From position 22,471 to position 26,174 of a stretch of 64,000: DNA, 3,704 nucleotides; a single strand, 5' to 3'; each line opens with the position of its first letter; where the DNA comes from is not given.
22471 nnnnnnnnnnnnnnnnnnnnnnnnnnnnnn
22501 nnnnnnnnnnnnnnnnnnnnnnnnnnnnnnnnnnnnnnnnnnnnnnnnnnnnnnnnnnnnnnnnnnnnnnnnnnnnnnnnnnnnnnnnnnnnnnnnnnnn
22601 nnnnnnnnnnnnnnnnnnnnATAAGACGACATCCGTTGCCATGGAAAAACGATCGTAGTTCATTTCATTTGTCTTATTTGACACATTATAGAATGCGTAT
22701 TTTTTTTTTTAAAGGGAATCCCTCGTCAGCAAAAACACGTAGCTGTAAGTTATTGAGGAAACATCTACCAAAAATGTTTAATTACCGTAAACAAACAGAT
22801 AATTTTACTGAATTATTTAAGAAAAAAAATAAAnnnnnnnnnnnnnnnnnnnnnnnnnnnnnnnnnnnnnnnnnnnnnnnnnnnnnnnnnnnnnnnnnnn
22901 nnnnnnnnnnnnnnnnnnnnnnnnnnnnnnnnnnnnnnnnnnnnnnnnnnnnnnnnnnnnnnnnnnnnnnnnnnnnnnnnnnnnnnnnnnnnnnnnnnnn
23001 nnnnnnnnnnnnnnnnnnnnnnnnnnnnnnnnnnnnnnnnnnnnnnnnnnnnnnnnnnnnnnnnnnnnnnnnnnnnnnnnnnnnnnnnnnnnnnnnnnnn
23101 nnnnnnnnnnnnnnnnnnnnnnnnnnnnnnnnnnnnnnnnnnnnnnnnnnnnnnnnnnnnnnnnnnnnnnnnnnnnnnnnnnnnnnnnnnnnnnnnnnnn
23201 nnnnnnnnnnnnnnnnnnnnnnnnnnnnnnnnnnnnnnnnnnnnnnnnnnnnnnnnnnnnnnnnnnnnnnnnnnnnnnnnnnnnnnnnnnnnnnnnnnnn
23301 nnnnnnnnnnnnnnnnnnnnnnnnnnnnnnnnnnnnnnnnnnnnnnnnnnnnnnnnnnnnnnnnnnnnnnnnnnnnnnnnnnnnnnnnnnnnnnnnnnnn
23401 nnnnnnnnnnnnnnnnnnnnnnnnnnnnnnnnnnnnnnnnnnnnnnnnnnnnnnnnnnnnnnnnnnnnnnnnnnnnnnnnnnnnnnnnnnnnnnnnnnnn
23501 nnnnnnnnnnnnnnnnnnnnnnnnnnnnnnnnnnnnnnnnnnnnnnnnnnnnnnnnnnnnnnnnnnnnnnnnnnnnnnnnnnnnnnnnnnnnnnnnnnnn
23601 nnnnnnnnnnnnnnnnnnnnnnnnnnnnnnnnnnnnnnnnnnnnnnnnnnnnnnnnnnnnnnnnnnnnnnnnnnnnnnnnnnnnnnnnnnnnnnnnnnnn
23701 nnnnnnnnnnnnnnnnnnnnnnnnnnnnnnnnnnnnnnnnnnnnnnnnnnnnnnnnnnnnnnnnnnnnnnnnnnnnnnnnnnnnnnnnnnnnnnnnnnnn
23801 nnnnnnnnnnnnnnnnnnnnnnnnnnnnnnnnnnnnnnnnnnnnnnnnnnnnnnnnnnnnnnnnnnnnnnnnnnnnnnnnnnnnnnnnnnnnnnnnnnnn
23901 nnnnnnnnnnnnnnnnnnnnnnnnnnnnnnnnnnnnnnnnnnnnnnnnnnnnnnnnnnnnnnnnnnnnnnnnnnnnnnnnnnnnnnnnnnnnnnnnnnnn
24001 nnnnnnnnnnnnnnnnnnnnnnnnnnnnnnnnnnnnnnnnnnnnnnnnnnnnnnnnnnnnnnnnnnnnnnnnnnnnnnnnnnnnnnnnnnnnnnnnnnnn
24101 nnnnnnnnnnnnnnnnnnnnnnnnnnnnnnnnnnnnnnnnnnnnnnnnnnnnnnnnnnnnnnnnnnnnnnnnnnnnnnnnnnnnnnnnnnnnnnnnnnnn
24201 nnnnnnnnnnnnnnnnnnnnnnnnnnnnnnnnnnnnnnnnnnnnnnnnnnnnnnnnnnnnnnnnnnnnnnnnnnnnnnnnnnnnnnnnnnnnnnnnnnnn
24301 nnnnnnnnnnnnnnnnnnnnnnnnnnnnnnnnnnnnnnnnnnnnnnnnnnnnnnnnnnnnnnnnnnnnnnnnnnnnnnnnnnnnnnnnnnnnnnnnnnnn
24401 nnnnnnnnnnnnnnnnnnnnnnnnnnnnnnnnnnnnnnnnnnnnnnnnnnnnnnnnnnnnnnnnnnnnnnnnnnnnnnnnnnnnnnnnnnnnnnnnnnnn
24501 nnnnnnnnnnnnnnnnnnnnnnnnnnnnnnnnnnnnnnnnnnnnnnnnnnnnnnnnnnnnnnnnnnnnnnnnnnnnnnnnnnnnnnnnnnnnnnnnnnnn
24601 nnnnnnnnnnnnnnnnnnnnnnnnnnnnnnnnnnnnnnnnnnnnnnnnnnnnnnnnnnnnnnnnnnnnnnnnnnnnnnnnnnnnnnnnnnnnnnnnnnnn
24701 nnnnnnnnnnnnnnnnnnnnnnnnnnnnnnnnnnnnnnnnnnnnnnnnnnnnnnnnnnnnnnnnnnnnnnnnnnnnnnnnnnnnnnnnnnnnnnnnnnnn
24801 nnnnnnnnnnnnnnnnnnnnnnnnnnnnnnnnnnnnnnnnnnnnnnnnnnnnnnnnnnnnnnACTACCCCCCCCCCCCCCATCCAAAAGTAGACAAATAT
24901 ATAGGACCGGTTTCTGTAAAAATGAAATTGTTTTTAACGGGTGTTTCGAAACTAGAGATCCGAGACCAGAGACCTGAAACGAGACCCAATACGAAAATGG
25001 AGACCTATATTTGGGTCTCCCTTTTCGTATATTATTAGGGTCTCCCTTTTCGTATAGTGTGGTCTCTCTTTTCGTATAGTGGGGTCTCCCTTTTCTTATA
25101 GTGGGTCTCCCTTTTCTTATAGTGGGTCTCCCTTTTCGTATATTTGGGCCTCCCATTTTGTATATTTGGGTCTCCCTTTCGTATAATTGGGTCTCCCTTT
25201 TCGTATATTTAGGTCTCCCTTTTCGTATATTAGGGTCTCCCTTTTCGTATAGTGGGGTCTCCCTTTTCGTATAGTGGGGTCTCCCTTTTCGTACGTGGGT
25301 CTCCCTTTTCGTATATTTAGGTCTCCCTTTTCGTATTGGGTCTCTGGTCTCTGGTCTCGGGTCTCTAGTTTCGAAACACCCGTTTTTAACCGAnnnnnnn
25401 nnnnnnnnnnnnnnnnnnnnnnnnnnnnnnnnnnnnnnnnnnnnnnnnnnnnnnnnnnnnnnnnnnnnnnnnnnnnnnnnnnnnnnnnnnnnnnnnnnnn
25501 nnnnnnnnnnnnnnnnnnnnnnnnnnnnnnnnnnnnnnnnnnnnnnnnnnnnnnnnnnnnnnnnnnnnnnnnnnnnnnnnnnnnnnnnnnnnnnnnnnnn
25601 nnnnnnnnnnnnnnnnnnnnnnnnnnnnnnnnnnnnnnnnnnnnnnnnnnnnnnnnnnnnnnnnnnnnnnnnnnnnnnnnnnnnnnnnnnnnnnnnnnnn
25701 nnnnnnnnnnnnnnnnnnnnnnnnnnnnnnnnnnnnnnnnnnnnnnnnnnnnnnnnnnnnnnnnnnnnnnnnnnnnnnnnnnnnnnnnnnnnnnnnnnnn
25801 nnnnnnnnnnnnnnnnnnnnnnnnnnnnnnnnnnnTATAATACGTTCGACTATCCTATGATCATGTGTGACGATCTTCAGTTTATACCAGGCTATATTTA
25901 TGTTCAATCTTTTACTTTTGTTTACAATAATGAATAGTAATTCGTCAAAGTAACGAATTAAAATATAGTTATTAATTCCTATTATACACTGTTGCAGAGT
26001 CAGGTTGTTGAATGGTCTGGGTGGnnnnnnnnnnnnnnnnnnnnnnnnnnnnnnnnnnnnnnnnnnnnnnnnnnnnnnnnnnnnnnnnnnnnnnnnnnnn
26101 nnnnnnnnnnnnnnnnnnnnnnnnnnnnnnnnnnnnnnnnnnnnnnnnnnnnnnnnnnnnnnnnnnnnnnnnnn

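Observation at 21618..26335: Two adjacent foldback-type transposable elements of about 2.3 kb each, with arms built from short tandem subrepeats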

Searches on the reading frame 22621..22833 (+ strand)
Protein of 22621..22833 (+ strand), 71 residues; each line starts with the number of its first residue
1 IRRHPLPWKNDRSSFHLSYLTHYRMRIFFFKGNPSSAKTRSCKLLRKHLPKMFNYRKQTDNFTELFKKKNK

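Call 36: search_protein_families(library=pfam, proteins=[window:22621-22833:+], max_evalue=1)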
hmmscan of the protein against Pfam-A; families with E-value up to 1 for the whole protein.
window:22621-22833:+ (71 aa): 0 families

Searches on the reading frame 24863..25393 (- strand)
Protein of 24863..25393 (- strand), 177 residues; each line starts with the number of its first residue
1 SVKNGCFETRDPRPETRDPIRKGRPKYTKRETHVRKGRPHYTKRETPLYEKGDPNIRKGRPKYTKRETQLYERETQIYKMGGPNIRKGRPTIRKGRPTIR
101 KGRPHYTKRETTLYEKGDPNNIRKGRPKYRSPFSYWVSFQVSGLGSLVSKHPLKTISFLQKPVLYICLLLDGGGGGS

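Call 42: find_homologous_proteins(query=window:24863-25393:-, max_evalue=0.01)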
Query seq(177 aa): 2752 candidates shared short words with the query, none scored E <= 0.01.

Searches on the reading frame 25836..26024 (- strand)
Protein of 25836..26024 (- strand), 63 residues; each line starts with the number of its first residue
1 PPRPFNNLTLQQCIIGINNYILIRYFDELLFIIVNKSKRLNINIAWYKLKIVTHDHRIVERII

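Call 36: search_protein_families(library=pfam, proteins=[window:25836-26024:-], max_evalue=1)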
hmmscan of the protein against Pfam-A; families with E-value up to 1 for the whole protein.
window:25836-26024:- (63 aa): 1 family
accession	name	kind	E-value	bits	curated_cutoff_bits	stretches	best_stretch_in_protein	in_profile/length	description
PF04000.20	Sas10_Utp3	-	0.082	13.9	30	1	17-63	43-79/87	Sas10/Utp3/C1D family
